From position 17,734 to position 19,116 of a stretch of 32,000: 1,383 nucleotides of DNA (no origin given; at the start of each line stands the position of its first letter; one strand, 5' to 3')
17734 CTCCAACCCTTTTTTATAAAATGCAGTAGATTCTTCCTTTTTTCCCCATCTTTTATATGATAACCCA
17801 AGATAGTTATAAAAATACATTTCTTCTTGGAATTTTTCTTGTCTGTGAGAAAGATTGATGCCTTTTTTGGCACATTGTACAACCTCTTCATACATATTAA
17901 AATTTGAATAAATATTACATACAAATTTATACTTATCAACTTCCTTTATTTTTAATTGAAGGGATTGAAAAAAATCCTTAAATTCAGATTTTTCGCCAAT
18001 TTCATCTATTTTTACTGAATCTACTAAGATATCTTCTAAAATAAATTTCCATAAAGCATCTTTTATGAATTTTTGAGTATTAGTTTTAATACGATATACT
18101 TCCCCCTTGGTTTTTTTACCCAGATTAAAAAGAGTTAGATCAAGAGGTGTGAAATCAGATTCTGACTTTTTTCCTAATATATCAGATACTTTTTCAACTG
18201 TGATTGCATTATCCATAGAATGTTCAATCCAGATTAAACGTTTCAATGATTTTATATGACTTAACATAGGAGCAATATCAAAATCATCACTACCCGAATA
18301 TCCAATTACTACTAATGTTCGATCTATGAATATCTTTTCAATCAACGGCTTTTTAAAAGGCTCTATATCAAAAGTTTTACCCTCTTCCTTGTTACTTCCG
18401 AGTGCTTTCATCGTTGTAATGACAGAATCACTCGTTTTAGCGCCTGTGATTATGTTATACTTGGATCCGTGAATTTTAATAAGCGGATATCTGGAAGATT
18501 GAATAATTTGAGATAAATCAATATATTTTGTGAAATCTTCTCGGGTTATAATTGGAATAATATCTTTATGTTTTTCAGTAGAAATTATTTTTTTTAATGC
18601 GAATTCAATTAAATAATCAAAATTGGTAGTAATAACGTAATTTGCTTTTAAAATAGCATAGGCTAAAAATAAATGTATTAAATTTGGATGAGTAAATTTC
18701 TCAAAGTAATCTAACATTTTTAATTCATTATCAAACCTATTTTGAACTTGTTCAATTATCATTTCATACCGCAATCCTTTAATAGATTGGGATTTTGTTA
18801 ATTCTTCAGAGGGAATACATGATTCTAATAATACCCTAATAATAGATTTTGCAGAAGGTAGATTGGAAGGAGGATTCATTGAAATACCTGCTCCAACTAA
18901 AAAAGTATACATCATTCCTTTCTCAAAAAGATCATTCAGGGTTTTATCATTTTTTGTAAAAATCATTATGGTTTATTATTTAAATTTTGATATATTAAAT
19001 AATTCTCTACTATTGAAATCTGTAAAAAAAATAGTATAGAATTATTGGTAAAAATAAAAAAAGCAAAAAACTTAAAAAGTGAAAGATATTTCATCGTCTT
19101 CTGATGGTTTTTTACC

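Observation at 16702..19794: SIR2-like NADase-type domain fused directly to a ~9-unit TPR array, with an upstream same-strand multi-TM protein, next to tRNA-His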

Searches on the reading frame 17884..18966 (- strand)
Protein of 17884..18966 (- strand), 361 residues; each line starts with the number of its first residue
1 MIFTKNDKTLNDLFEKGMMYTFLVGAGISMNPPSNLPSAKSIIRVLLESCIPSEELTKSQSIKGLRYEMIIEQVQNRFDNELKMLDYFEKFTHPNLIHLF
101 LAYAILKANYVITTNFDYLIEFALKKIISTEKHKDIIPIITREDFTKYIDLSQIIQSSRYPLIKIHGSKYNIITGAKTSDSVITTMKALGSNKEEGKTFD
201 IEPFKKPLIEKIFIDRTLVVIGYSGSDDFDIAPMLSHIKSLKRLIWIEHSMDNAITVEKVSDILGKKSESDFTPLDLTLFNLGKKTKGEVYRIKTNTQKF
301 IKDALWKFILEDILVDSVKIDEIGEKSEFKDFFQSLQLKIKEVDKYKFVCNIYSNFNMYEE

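Call 12: search_solved_structures(query=window:17884-18966:-, max_evalue=10, show_alignments=4)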
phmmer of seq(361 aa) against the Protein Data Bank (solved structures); distinct sequences matched with E-value up to 10: 1.
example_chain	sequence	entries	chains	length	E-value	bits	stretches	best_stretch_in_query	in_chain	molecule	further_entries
1wch_A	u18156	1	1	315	0.83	12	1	34-85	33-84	PROTEIN TYROSINE PHOSPHATASE, NON-RECEPTOR TYPE 13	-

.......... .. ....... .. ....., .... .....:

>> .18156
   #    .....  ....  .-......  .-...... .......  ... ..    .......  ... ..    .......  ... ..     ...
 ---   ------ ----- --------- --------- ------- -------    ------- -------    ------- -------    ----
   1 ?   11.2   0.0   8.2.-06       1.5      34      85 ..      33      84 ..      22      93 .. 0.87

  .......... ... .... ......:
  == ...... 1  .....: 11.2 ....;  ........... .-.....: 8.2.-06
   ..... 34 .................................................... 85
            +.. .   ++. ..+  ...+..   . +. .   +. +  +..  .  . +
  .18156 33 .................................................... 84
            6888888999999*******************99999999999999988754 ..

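Call 43: find_related_loci(query=A2, collection=genome_contigs, flank=6000)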
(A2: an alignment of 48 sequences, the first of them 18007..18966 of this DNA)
Query A2 (320 aa) in genome_contigs; peptide patterns used: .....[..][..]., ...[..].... (x = any residue, [..] = any of these).
441 stretches matched a pattern; 240 encode a relative of the query (tblastn E <= 1e-3); the best 80 are kept; 80 distinct loci.
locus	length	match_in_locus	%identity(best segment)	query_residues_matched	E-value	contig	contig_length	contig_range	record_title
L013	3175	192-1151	85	1-320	0e+0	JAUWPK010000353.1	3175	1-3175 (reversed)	MAG: Promethearchaeum sp. isolate CSMAG_2474 CSMAG_2474_k141_1518203_length_3175_cov_7.8546, whole genome shotgun sequen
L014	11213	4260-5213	50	3-320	2e-101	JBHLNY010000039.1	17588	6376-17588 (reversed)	MAG: Promethearchaeota archaeon isolate DZ2S.398 DZ2S.398@9993, whole genome shotgun sequence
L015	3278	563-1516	51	3-320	1e-103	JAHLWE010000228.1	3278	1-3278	MAG: Promethearchaeota archaeon isolate 2R3_4 k141_48695, whole genome shotgun sequence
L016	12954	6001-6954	49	3-320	3e-99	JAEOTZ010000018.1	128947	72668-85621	MAG: Promethearchaeota archaeon isolate YT5_1216 k127_9293878, whole genome shotgun sequence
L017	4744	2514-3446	50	10-320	2e-99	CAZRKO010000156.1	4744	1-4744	MAG TPA_asm: uncultured archaeon isolate binchicken_co122_36 genome assembly, contig: NODE_19785_length_4744_cov_5.52953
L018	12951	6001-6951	50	2-318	2e-97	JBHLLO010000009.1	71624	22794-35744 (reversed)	MAG: Candidatus Hermodarchaeota archaeon isolate DZ1M.51 DZ1M.51@978, whole genome shotgun sequence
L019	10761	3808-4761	50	3-320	7e-98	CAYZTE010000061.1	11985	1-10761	MAG TPA_asm: uncultured archaeon isolate SRP239594_co1_176 genome assembly, contig: NODE_2724_length_11985_cov_64.212992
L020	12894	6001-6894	51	13-310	1e-97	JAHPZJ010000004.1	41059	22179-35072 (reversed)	MAG: Promethearchaeota archaeon isolate LW60_5 NODE_1444_length_41059_cov_15.855258, whole genome shotgun sequence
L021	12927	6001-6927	50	12-320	3e-97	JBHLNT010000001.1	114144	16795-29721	MAG: Promethearchaeota archaeon isolate DZ2S.378 DZ2S.378@332, whole genome shotgun sequence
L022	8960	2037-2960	50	3-310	2e-97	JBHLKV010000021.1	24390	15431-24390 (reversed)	MAG: Candidatus Hodarchaeota archaeon isolate DZ1M.223 DZ1M.223@6918, whole genome shotgun sequence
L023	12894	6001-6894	52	13-310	2e-96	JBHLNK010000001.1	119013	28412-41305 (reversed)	MAG: Promethearchaeota archaeon isolate DZ2S.252 DZ2S.252@310, whole genome shotgun sequence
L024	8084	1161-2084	49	3-310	5e-96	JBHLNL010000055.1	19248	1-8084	MAG: Promethearchaeota archaeon isolate DZ2S.275 DZ2S.275@8748, whole genome shotgun sequence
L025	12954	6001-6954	49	3-320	7e-97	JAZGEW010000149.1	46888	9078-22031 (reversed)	MAG: Promethearchaeia archaeon isolate SCS4bin.30 SCS4bin.30_149, whole genome shotgun sequence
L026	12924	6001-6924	50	3-310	2e-95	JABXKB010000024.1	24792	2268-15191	MAG: Promethearchaeota archaeon isolate Hel_238_bin13 contig-145_3484, whole genome shotgun sequence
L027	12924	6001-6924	48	3-310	3e-95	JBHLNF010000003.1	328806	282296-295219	MAG: Promethearchaeota archaeon isolate DZ2S.179 DZ2S.179@29, whole genome shotgun sequence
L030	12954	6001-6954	48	3-320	9e-94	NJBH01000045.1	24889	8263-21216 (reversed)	MAG: Promethearchaeota archaeon Loki_b32 1450, whole genome shotgun sequence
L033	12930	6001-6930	48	1-310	5e-93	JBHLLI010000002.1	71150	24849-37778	MAG: Candidatus Hermodarchaeota archaeon isolate DZ1M.434 DZ1M.434@989, whole genome shotgun sequence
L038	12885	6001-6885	47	12-306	7e-91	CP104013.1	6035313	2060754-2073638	Candidatus Lokiarchaeum ossiferum isolate Loki-B35 chromosome, complete genome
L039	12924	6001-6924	48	12-320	9e-91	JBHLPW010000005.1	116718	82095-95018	MAG: Promethearchaeota archaeon isolate H3B.172 H3B.172@260, whole genome shotgun sequence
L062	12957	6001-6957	45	5-319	3e-83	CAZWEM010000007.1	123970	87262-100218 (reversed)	MAG TPA_asm: uncultured archaeon isolate binchicken_co94_320 genome assembly, contig: NODE_88_length_123970_cov_7.811653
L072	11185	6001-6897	45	8-305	1e-79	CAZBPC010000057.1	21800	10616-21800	MAG TPA_asm: uncultured archaeon isolate SRP214966_co1_316 genome assembly, contig: NODE_3485_length_21800_cov_17.445850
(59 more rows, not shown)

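Call 47: search_protein_families(library=pfam, proteins=[L025:3627-5285:+, L072:8444-9580:+, L030:9146-10075:+, L025:10234-10965:+, L026:10993-12258:+, L014:3047-3544:-, L033:4158-4703:-, L023:4182-4484:-], max_evalue=0.001)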
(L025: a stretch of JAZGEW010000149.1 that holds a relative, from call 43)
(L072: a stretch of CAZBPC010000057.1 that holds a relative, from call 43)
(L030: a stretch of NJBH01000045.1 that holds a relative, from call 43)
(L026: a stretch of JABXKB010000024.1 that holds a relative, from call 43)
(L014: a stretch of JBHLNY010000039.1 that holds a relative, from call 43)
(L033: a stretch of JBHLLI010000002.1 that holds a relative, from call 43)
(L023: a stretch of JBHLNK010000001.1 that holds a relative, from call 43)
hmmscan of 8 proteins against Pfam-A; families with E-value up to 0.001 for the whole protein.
L025:3627-5285:+ (552 aa): 1 family
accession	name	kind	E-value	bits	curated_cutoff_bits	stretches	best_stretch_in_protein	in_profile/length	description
PF07690.21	MFS_1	-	0.00014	21.3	33.4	1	228-372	9-149/347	Major Facilitator Superfamily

L072:8444-9580:+ (378 aa): 10 families
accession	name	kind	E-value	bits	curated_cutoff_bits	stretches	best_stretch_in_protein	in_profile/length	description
PF00037.32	Fer4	-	4.2e-13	48.9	21.1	2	330-351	2-23/24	4Fe-4S binding domain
PF12837.12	Fer4_6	-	2.8e-11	43.2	25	2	330-351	3-24/24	4Fe-4S binding domain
PF12838.12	Fer4_7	-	2.6e-10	41.1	27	1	299-350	2-52/52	4Fe-4S dicluster domain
PF13237.11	Fer4_10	-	1.4e-09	38.2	25.5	1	295-347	5-53/53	4Fe-4S dicluster domain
PF13187.11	Fer4_9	-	7.8e-09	35.9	27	1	298-351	1-52/52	4Fe-4S dicluster domain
PF13484.11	Fer4_16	-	3e-08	34.8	30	0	335-358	1-22/66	4Fe-4S double cluster binding domain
PF13183.11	Fer4_8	-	1.7e-05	25.7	27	1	296-349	2-67/68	4Fe-4S dicluster domain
PF14697.11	Fer4_21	-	1.8e-05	25.2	35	1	326-351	31-57/59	4Fe-4S dicluster domain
PF12797.12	Fer4_2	-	1.8e-05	24.9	24.5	1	331-348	5-22/22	4Fe-4S binding domain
PF25160.1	LdpA_Fe-S-bd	-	0.00041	20.5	27.6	0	330-352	22-44/49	LdpA Fe-S cluster-binding domain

L030:9146-10075:+ (309 aa): 2 families
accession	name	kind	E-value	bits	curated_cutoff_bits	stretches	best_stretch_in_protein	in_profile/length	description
PF00890.30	FAD_binding_2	-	1.6e-40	140.1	20.4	1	1-167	234-414/414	FAD binding domain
PF02910.25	Succ_DH_flav_C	-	1.6e-13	51.1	20.8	1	215-298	2-91/130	Fumarate reductase flavoprotein C-term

L025:10234-10965:+ (243 aa): 1 family
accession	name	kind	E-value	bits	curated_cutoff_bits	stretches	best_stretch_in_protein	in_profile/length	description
PF01791.15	DeoC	-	4.4e-62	210.1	23.8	1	1-213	6-229/229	DeoC/LacD family aldolase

L026:10993-12258:+ (421 aa): 1 family
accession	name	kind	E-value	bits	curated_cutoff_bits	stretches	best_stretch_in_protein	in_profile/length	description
PF00082.27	Peptidase_S8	-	6.1e-31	108.2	21.8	1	106-354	1-273/288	Subtilase family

L014:3047-3544:- (165 aa): 1 family
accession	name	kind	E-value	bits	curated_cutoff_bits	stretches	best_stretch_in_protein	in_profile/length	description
PF01451.26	LMWPc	-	2.2e-25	90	23.2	1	7-150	1-141/144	Low molecular weight phosphotyrosine protein phosphatase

L033:4158-4703:- (181 aa): 1 family
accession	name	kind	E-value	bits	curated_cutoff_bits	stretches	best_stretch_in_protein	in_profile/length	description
PF01661.27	Macro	-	1.4e-18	67.4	22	1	30-141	3-118/118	Macro domain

L023:4182-4484:- (100 aa): 0 families

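Call 48: predict_structure(alignment_id=A2)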
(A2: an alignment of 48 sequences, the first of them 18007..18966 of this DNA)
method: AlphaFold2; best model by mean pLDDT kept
length: 320 residues; sequences in the alignment: 48
mean_pLDDT: 83.5   pTM: 0.86
mean pLDDT of the five models: 83.5, 83.3, 81.9, 81.3, 80.8
residues with pLDDT >= 90: 112; 70-90: 167; 50-70: 29; < 50: 12
segments of 3 or more residues with pLDDT < 50: 190-198, 224-226
pLDDT, mean of each block of 10 residues (from residue 1): 83 91 87 84 87 89 75 83 82 93 95 84 94 94 89 93 82 83 59 50 83 90 57 77 90 89 70 81 88 91 93 84
secondary structure, 60 per line:
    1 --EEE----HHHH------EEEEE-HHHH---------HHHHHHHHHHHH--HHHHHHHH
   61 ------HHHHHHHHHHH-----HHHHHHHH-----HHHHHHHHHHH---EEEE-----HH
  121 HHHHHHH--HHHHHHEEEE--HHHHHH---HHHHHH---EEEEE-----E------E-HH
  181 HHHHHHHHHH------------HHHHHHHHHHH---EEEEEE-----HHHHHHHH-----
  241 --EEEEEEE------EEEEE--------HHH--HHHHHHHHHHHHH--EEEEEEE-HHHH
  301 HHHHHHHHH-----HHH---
elements in order: E3-5 H10-13 E20-24 H26-29 H39-50 H53-60 H67-77 H83-90 H96-106 E110-113 H119-127 H130-135 E136-139 H142-147 H151-156 E160-164 H179-190 H203-213 E217-222 H228-235 E243-249 E256-260 H274-286 E289-295 H297-309

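Call 50: search_protein_representatives(protein=window:18007-18966:-)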
Query: 320 residues. Proteins with E-value up to 0.001 (for the whole library): 1789; up to 1e-10: 815; up to 1e-30: 344. The best 150 are listed.
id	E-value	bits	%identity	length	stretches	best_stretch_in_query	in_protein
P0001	2.3e-203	690.4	100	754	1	1-320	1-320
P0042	3.9e-92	325.2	48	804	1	2-313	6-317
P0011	5.3e-92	324.7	46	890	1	1-318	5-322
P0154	1.1e-89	317.2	37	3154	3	2-314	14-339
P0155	4.5e-88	311.8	48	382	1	2-320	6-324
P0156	6.8e-88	311.2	50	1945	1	2-316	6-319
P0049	5.5e-87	308.2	49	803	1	3-316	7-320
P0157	2.4e-86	306.1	47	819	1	2-313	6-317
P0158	4.9e-86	305.1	47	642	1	9-310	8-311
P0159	4.9e-86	305.1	51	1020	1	3-307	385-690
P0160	7.2e-85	301.3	46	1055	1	11-311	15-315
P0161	3.8e-84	298.9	49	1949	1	2-311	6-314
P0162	3.6e-83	295.7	48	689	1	7-318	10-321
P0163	3.8e-83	295.6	46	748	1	3-318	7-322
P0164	1.7e-82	293.5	49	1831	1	10-315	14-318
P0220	1.4e-68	247.8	41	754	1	13-308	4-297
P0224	2.8e-67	243.6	42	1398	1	8-310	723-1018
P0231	2.3e-66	240.6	43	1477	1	8-303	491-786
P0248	2.1e-63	230.8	38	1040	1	8-302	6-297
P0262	6.2e-61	222.7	41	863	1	8-308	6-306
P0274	2.0e-59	217.8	40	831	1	8-304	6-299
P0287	1.4e-57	211.7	41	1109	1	7-306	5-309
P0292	3.9e-57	210.2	41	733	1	7-296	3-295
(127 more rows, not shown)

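Call 51: list_cluster_members(proteins=[P0154, P0159, P0224, P0231, P0248, P0262, P0274, P0287, P0292, P0220])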
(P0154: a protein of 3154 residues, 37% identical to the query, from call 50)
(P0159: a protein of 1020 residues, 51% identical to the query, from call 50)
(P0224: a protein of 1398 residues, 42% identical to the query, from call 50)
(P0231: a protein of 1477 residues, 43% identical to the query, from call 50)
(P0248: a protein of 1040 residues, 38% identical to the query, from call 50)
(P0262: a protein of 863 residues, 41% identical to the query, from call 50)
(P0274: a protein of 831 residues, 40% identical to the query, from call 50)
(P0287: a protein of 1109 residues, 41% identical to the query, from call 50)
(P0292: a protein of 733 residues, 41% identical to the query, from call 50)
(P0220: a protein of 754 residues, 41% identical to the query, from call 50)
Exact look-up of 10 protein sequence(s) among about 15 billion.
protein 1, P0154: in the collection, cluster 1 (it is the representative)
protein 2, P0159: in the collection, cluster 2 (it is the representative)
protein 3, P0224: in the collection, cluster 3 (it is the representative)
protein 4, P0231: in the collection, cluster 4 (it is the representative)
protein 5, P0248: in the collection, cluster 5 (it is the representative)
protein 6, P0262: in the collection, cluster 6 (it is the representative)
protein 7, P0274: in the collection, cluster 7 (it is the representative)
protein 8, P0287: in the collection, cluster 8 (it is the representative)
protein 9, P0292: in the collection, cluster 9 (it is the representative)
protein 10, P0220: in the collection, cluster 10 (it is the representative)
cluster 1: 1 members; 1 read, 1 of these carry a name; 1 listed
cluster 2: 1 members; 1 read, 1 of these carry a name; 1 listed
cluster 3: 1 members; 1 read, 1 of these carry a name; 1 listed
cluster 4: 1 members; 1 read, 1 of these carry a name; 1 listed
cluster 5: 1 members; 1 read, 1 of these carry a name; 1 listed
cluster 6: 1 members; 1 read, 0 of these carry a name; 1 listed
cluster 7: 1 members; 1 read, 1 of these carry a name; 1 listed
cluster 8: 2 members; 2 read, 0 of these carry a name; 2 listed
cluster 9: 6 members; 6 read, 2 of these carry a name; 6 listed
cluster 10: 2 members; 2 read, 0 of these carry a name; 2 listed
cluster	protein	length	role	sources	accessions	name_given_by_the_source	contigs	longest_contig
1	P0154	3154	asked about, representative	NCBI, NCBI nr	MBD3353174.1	MAG: tetratricopeptide repeat protein [Candidatus Lokiarchaeota archaeon] | tetratricopeptide repeat protein [Candidatus Lokiarchaeota archaeon]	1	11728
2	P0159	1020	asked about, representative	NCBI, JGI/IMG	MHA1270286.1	MAG: SIR2 family protein [Candidatus Helarchaeota archaeon]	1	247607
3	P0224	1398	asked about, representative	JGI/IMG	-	tetratricopeptide (TPR) repeat protein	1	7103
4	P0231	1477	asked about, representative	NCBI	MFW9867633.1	MAG: tetratricopeptide repeat protein [Candidatus Thorarchaeota archaeon]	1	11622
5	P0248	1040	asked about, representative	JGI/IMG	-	tetratricopeptide (TPR) repeat protein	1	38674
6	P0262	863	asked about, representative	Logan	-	-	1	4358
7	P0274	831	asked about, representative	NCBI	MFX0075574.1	MAG: tetratricopeptide repeat protein [Candidatus Hermodarchaeota archaeon]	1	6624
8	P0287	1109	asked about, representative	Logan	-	-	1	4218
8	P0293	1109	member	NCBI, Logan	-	-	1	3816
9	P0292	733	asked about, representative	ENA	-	-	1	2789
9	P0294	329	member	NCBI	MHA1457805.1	MAG: SIR2 family protein, partial [Promethearchaeota archaeon]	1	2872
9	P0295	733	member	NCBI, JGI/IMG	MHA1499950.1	MAG: tetratricopeptide repeat protein [Promethearchaeota archaeon]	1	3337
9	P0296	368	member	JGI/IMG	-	-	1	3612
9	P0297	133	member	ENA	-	-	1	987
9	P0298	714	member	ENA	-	-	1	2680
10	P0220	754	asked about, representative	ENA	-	-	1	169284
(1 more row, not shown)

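Call 52: fold_search(model_id=the predicted structure, library=pdb)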
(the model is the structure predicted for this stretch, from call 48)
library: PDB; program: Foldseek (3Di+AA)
matches with E <= 10: 338; with E <= 0.001: 10
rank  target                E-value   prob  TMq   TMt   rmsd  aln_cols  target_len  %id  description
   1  8jl0_A                6.3e-07  1.00  0.51  0.31   7.1       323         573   20  Cryo-EM structure of the prokaryotic SPARSA system complex (released 2024-01-24)
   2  8y80_E                1.2e-06  1.00  0.51  0.30   7.4       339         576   20  Cryo-EM structure of the tetrameric SPARSA gRNA-ssDNA complex (released 2024-10-16)
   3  8yg1_C                3.8e-06  1.00  0.53  0.60   5.9       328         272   20  The Dimer Structure of DSR2 alone (released 2025-03-05)
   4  8sub_B                9.8e-06  1.00  0.47  0.40   9.7       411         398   12  E. coli SIR2-HerA complex (dodecamer SIR2 pentamer HerA) (released 2023-12-27)
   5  8wyc_C                1.1e-05  1.00  0.46  0.53   8.1       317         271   19  Cryo-EM structure of DSR2 (H171A)-tube-NAD+ (partial) complex (released 2024-04-10)
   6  8zsf_A                2.8e-05  1.00  0.39  0.46   8.0       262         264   18  CryoEM Helical Structure of KomC (released 2025-12-10)
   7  8uae_B                3.3e-05  1.00  0.41  0.36  10.6       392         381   11  E. coli Sir2_HerA complex (12:6) with ATPgamaS (released 2023-12-27)
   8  8sub_D                5.3e-05  1.00  0.47  0.39   9.4       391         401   11  E. coli SIR2-HerA complex (dodecamer SIR2 pentamer HerA) (released 2023-12-27)
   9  8wfn_G                2.4e-04  1.00  0.46  0.25   7.3       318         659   18  Cryo-EM structure of DSR2-TTP (released 2024-05-01)
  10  8uae_F                3.7e-04  1.00  0.46  0.40   9.6       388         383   11  E. coli Sir2_HerA complex (12:6) with ATPgamaS (released 2023-12-27)
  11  9nc9_L                2.7e-03  1.00  0.52  0.25   6.5       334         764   13  Helical assembly of AVAST5 filament (released 2026-02-18)
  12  3d4b_A                4.2e-02  0.84  0.31  0.40  10.9       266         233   16  Crystal structure of Sir2Tm in complex with Acetyl p53 peptide and DADMe-NAD+ (released 2008-09-30)
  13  4f4u_B                4.4e-02  0.69  0.31  0.38  12.5       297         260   12  The bicyclic intermediate structure provides insights into the desuccinylation mechanism of SIRT5 (released 2012-06-20)
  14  8a0e_A                7.5e-02  0.28  0.30  0.27  14.5       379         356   10  CryoEM structure of DHS-eIF5A1 complex (released 2023-04-05)
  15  4ot7                  8.9e-02  0.13  0.20  0.21  12.6       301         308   10  X-structure of a variant of NCR from zymomonas mobilis (released 2015-02-18)
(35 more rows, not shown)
